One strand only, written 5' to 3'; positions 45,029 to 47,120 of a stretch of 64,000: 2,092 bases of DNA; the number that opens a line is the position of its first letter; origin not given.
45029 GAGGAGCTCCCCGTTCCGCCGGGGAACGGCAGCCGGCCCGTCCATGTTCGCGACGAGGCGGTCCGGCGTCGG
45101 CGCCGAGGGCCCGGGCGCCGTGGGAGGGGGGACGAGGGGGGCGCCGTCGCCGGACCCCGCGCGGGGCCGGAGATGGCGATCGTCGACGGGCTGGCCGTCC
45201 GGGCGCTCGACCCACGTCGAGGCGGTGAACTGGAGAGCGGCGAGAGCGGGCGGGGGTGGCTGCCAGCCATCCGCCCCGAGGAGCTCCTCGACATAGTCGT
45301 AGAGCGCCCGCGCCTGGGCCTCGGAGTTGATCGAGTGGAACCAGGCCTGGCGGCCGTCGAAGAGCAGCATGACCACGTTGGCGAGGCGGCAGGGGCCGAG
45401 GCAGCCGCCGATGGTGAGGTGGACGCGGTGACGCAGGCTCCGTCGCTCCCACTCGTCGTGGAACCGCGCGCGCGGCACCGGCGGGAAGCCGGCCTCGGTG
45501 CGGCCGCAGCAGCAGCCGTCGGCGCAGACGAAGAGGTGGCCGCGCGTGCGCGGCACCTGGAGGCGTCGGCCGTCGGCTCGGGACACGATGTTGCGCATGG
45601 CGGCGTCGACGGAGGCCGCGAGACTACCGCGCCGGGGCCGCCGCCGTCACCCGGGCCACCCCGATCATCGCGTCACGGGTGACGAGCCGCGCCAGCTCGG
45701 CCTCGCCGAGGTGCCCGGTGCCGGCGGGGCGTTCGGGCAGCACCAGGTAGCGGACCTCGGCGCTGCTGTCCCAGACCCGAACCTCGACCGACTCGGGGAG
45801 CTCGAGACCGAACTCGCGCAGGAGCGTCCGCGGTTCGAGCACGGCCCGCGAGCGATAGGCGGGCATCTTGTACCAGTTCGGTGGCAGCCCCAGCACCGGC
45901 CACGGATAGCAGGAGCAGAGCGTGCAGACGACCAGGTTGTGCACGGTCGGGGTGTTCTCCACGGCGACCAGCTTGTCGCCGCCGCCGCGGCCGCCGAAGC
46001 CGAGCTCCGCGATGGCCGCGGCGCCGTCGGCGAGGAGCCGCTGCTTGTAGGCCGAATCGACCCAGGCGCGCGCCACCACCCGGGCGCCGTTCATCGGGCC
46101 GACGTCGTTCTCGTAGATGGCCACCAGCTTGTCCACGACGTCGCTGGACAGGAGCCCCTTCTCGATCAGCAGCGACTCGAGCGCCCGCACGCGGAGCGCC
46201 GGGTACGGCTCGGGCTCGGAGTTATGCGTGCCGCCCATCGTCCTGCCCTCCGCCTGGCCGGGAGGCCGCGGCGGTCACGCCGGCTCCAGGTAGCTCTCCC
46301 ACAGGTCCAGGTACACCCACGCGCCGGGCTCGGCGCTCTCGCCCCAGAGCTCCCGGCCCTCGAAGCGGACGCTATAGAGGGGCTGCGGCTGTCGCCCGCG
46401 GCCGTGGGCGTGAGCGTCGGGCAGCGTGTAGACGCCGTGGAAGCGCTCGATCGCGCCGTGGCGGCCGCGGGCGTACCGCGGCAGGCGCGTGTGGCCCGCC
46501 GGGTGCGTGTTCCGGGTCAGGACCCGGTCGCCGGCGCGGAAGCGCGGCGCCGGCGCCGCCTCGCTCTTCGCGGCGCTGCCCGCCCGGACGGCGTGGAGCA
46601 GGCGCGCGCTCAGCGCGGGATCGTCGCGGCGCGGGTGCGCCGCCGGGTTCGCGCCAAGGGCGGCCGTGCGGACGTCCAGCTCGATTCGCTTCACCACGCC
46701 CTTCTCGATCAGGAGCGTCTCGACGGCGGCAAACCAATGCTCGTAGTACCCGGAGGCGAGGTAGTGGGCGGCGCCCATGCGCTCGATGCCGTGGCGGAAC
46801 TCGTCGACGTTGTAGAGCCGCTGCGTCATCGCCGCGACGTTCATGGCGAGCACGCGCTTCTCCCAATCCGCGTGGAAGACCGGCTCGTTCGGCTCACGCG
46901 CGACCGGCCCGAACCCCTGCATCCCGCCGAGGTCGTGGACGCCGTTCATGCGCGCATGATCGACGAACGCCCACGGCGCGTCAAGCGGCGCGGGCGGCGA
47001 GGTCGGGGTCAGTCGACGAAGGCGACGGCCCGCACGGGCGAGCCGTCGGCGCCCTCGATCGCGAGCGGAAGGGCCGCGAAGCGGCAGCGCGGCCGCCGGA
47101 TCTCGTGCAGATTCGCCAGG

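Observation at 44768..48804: Cobalt-type nitrile hydratase cluster with a ferredoxin-fused accessory protein, a cyclase-family hydrolase and an enolase-superfamily enzyme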

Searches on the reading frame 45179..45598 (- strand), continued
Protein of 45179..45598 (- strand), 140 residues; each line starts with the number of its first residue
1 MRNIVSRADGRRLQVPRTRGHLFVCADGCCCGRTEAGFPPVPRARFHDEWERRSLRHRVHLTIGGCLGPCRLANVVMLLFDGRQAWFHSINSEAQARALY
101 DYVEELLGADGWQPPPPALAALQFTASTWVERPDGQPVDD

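Call 54: search_protein_families(library=pfam, proteins=[window:45179-45598:-, P0454, P0460, P0466, P0481, P0487, P0494, P0426, P0416], max_evalue=10)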
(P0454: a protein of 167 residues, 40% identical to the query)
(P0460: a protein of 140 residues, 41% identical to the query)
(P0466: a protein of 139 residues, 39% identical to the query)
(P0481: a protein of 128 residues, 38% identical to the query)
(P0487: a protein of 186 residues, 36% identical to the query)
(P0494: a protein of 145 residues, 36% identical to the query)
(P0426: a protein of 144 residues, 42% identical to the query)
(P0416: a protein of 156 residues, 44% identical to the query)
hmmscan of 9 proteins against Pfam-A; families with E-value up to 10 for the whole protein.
window:45179-45598:- (140 aa): 0 families

P0454 (167 aa): 0 families

P0460 (140 aa): 1 family
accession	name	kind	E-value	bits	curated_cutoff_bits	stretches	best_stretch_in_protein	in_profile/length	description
PF16422.10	COE1_DBD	-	0.25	11.3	27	1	11-39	134-162/231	Transcription factor COE1 DNA-binding domain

P0466 (139 aa): 1 family
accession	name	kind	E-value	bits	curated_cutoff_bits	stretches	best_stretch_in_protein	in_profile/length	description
PF07845.16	DUF1636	-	0.0091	16.8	31.6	1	37-95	27-87/117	Protein of unknown function (DUF1636)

P0481 (128 aa): 2 families
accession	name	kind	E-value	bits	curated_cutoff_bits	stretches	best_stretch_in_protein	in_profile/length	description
PF07845.16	DUF1636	-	0.013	16.3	31.6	1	18-99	2-89/117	Protein of unknown function (DUF1636)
PF09423.15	PhoD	-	0.12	11.9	27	1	65-91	252-276/343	PhoD-like phosphatase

P0487 (186 aa): 2 families
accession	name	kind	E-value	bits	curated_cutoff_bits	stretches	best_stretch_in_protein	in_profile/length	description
PF07845.16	DUF1636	-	0.04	14.8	31.6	1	72-154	1-89/117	Protein of unknown function (DUF1636)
PF03394.18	Pox_E8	-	0.13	12.3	27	1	14-61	34-80/239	Poxvirus E8 protein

P0494 (145 aa): 1 family
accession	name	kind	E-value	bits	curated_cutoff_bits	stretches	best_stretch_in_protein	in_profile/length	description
PF07845.16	DUF1636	-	0.00012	22.9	31.6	1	41-123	3-91/117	Protein of unknown function (DUF1636)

P0426 (144 aa): 1 family
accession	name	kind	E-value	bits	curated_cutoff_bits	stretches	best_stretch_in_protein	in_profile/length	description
PF07845.16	DUF1636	-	0.23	12.3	31.6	1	47-110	25-89/117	Protein of unknown function (DUF1636)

P0416 (156 aa): 0 families

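Call 55: list_cluster_members(proteins=[P0374, P0375, P0460, P0466, P0487])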
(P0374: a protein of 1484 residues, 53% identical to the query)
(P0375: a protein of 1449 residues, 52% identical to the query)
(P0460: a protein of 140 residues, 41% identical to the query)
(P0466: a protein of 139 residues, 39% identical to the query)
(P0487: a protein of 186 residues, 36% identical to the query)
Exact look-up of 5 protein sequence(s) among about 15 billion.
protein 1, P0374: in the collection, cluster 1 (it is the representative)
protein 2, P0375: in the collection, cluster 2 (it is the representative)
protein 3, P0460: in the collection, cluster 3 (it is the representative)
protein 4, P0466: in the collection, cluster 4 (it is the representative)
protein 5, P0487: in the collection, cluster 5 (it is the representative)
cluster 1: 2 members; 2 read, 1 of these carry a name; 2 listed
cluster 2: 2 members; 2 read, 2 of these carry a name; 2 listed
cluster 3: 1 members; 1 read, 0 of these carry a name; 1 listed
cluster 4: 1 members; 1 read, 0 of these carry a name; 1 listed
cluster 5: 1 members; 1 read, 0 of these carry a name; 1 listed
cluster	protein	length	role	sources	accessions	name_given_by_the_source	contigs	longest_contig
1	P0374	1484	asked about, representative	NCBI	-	-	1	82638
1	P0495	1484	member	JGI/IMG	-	cobaltochelatase CobN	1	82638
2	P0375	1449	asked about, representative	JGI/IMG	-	cobaltochelatase CobN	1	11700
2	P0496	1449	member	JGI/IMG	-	cobaltochelatase CobN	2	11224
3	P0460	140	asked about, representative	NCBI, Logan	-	-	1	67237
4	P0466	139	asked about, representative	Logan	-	-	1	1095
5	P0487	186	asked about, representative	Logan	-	-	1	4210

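Call 59: search_protein_families(library=pfam, proteins=[P0359, P0384, P0386, P0392, P0419, P0470, P0483, P0377, P0422], max_evalue=0.001)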
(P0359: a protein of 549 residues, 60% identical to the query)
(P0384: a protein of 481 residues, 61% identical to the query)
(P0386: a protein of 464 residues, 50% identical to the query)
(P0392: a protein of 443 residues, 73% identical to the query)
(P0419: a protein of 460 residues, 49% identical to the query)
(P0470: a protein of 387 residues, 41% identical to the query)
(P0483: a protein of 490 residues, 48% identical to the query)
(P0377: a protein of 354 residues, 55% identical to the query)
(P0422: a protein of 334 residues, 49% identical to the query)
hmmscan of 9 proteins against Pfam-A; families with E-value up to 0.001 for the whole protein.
P0359 (549 aa): 1 family
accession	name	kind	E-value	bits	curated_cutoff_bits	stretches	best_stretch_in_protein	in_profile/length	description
PF02514.21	CobN-Mg_chel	-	3.5e-53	181.2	24.5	1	275-549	2-257/1090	CobN/Magnesium Chelatase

P0384 (481 aa): 1 family
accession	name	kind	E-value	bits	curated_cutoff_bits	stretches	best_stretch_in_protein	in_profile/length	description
PF02514.21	CobN-Mg_chel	-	3e-118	396.7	24.5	1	109-480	556-880/1090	CobN/Magnesium Chelatase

P0386 (464 aa): 1 family
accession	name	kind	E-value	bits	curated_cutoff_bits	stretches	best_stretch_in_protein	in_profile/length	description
PF02514.21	CobN-Mg_chel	-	7.8e-29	100.6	24.5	1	271-448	2-184/1090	CobN/Magnesium Chelatase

P0392 (443 aa): 1 family
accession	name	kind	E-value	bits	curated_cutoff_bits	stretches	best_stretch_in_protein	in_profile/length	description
PF02979.21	NHase_alpha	-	1.6e-17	63.9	27.2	1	84-135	120-174/184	Nitrile hydratase, alpha chain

P0419 (460 aa): 0 families

P0470 (387 aa): 4 families
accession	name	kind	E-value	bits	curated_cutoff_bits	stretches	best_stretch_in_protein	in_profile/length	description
PF00005.33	ABC_tran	-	6.6e-27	95.2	25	1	22-169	2-137/137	ABC transporter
PF13304.12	AAA_21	-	5e-14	53.5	27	2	123-201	220-301/304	AAA domain, putative AbiEii toxin, Type IV TA system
PF02463.25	SMC_N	-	6.9e-08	32.6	40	1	32-199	25-199/220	RecF/RecN/SMC N terminal domain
PF13555.12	AAA_29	-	8.8e-05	22.6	27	1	25-56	16-47/61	P-loop containing region of AAA domain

P0483 (490 aa): 1 family
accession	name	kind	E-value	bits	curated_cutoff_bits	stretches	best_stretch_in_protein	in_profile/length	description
PF02979.21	NHase_alpha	-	2.1e-14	53.8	27.2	1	32-119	22-104/184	Nitrile hydratase, alpha chain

P0377 (354 aa): 0 families

P0422 (334 aa): 1 family
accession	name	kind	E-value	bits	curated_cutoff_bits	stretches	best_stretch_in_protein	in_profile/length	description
PF01032.23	FecCD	-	1.3e-14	54.4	26.5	1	4-58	256-310/311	FecCD transport family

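Call 60: find_encoding_contigs(protein=P0460, flank=7000, max_places=2)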
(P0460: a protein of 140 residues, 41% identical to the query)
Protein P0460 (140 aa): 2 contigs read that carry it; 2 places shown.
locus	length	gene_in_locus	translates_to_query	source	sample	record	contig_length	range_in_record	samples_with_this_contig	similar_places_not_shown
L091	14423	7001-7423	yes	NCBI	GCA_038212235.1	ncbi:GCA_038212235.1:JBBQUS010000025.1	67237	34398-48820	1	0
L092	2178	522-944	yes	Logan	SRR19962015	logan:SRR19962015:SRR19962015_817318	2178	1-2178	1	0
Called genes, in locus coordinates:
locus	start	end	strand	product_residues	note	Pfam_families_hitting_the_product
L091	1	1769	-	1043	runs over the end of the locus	PF07494:Reg_prop (faint), PF08450:SGL (faint), PF16819:DUF5074 (faint), PF07495:Y_Y_Y, PF07730:HisKA_3, PF02518:HATPase_c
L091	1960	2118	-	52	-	-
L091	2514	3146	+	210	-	PF00072:Response_reg, PF04545:Sigma70_r4 (faint), PF00196:GerE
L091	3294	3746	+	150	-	-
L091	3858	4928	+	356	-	PF00158:Sigma54_activat, PF01078:Mg_chelatase (faint), PF14532:Sigma54_activ_2, PF07728:AAA_5 (weak), PF25601:AAA_lid_14, PF02954:HTH_8 (weak)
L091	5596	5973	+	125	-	PF02211:NHase_beta_C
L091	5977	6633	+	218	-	PF02979:NHase_alpha, PF14407:Frankia_peptide (faint)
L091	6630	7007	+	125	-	PF21006:NHase_beta_N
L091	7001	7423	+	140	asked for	-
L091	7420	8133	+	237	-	PF03824:NicO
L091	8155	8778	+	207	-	PF01243:PNPOx_N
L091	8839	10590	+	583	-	PF02776:TPP_enzyme_N, PF00205:TPP_enzyme_M, PF02775:TPP_enzyme_C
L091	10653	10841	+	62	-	-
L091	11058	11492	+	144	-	PF07080:DUF1348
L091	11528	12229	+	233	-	PF02678:Pirin, PF17954:Pirin_C_2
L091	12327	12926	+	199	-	PF00258:Flavodoxin_1, PF02525:Flavodoxin_2, PF03358:FMN_red, PF12724:Flavodoxin_5 (faint)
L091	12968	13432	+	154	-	PF00582:Usp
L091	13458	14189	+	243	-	PF02535:Zip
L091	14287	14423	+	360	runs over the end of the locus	PF01791:DeoC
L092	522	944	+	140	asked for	-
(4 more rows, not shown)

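Call 61: find_encoding_contigs(protein=P0374, flank=8000, max_places=1)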
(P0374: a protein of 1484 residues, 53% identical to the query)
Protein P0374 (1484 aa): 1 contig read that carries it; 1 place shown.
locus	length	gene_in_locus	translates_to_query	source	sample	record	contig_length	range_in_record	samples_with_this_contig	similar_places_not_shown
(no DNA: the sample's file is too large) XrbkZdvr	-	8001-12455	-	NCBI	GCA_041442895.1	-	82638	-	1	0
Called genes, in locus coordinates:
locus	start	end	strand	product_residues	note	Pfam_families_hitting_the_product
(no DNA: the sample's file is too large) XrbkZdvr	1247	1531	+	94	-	-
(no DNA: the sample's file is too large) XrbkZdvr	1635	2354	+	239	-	PF01988:VIT1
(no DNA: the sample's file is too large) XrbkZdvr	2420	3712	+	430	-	PF13520:AA_permease_2, PF00324:AA_permease, PF03845:Spore_permease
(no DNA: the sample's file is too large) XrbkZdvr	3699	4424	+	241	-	-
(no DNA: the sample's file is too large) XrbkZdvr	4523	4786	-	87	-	-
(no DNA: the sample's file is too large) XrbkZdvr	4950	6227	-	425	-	PF13676:TIR_2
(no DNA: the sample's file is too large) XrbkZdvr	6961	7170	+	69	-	PF09489:CbtB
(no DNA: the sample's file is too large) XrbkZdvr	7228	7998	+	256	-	PF09490:CbtA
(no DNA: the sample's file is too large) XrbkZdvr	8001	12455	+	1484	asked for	PF02514:CobN-Mg_chel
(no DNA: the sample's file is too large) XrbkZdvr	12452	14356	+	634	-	PF00493:MCM (faint), PF07728:AAA_5 (faint), PF01078:Mg_chelatase, PF17863:AAA_lid_2, PF05762:VWA_CoxE (weak), PF00092:VWA, PF13519:VWA_2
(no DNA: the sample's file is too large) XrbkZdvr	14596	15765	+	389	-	PF02570:CbiC, PF01903:CbiX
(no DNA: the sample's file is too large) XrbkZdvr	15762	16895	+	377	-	PF01888:CbiD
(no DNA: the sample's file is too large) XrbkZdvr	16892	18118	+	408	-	PF00590:TP_methylase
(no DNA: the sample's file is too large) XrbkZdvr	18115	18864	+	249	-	PF00590:TP_methylase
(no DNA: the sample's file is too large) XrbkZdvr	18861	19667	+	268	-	PF00590:TP_methylase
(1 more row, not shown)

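Call 86: list_cluster_members(proteins=[P0454, P0456, P0458, P0475, P0477, P0486, P0490, P0390, P0391, P0394])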
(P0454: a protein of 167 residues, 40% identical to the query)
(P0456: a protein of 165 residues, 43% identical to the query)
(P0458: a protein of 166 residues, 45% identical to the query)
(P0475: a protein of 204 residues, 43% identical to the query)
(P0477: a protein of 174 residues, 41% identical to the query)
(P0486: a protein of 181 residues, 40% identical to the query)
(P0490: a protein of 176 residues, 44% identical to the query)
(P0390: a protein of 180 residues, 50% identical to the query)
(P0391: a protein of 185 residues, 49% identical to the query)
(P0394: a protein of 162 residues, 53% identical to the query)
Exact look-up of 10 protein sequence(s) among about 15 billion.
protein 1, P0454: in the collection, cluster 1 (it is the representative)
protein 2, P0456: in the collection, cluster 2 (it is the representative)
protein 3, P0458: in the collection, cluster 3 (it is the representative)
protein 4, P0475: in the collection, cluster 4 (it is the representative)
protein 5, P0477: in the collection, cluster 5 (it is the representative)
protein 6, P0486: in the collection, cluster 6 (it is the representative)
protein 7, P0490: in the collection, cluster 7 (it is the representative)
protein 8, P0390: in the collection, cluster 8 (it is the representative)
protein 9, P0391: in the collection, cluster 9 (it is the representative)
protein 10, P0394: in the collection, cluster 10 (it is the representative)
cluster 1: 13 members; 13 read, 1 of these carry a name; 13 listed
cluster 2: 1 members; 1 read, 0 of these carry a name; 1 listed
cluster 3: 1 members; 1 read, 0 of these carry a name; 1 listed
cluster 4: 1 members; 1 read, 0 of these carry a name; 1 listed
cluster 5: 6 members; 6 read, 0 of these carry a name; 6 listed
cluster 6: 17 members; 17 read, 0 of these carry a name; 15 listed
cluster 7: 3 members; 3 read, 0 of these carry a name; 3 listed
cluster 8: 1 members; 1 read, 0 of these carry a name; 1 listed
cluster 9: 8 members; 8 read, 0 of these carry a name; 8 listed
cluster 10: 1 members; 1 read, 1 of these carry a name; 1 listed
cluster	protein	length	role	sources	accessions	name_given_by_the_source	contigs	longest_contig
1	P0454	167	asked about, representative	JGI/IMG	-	-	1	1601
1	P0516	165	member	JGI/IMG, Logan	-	cobaltochelatase CobN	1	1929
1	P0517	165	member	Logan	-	-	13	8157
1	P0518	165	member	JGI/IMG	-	-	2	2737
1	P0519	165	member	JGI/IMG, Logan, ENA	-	-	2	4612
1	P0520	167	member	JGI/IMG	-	-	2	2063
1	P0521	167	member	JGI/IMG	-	-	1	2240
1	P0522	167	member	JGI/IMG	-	-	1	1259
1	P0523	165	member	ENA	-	-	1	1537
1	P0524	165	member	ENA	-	-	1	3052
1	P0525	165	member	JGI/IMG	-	-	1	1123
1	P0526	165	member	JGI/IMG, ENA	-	-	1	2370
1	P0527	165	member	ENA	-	-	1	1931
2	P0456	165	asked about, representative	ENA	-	-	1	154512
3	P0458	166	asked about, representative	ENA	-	-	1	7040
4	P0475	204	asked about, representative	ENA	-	-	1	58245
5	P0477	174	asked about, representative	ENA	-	-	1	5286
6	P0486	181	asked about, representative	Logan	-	-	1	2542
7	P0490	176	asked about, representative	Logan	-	-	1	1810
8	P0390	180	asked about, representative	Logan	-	-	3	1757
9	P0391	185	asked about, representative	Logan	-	-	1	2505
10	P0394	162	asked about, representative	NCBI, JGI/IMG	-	cobaltochelatase CobN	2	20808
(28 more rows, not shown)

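Call 87: find_encoding_contigs(protein=P0456, flank=8000, max_places=1)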
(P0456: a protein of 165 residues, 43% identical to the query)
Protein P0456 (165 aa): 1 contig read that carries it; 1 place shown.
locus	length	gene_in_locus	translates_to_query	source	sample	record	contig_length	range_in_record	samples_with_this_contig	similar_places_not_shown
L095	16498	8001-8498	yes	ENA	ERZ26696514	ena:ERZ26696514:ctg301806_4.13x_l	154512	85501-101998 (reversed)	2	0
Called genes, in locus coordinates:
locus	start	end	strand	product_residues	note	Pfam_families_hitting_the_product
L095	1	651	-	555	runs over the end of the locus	PF21687:T2SSK_1st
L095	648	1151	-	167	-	-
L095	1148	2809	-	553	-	PF03150:CCP_MauG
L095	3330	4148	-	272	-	PF00850:Hist_deacetyl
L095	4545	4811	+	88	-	-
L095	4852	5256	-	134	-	-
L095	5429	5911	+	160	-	-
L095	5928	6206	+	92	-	PF07683:CobW_C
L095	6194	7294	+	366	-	PF24814:WD40_Prp19, PF25173:Beta-prop_WDR3_1st, PF23381:Beta-prop_IFT122_1st, PF24807:WD40_CDC20-Fz, PF25174:Beta-prop_THOC3, PF25175:Beta-prop_WDR5, PF24782:WD40_MABP1-WDR62_2nd, PF23414:Beta-prop_EML_2, +33 more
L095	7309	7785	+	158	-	PF01502:PRA-CH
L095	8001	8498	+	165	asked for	-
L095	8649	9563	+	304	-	PF05096:Glu_cyclase_2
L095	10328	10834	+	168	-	PF01242:PTPS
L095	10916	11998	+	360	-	PF02492:cobW, PF07683:CobW_C (weak)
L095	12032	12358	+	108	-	-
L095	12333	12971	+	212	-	PF07638:Sigma70_ECF (weak), PF04542:Sigma70_r2 (weak), PF08281:Sigma70_r4_2, PF04545:Sigma70_r4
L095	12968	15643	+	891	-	PF00069:Pkinase, PF07714:PK_Tyr_Ser-Thr, PF14200:RicinB_lectin_2 (weak)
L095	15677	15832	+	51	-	-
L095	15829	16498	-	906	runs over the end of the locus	-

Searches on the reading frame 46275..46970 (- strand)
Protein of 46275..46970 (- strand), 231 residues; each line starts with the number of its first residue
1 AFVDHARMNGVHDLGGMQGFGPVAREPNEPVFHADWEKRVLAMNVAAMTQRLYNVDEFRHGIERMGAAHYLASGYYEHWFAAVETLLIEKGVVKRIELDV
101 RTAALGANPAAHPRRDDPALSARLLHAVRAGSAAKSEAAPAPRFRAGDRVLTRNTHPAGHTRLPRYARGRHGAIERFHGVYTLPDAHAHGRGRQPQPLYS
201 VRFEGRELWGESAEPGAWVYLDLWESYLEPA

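Call 3: search_protein_families(library=pfam, proteins=[window:46275-46970:-], max_evalue=0.1)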
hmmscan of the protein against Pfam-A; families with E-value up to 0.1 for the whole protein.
window:46275-46970:- (231 aa): 2 families
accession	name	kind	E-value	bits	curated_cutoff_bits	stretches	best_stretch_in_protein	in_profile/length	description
PF21006.2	NHase_beta_N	-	2.1e-39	134.6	21.5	1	8-112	1-105/115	Nitrile hydratase beta subunit, N-terminal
PF02211.21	NHase_beta_C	-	4.2e-36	123.7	27.7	1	135-230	3-98/98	Nitrile hydratase beta subunit, C-terminal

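Call 4: search_protein_families(library=ncbifam, proteins=[window:46275-46970:-], max_evalue=0.1)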
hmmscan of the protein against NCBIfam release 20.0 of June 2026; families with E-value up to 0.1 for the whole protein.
window:46275-46970:- (231 aa): 2 families
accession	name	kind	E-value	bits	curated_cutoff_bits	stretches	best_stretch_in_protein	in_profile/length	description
TIGR03888.1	nitrile_beta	equivalog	1e-81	274.2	152.2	1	8-231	1-226/226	nitrile hydratase subunit beta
TIGR03889.1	nitrile_acc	equivalog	5.7e-08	32.7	46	1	32-95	1-70/74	nitrile hydratase accessory protein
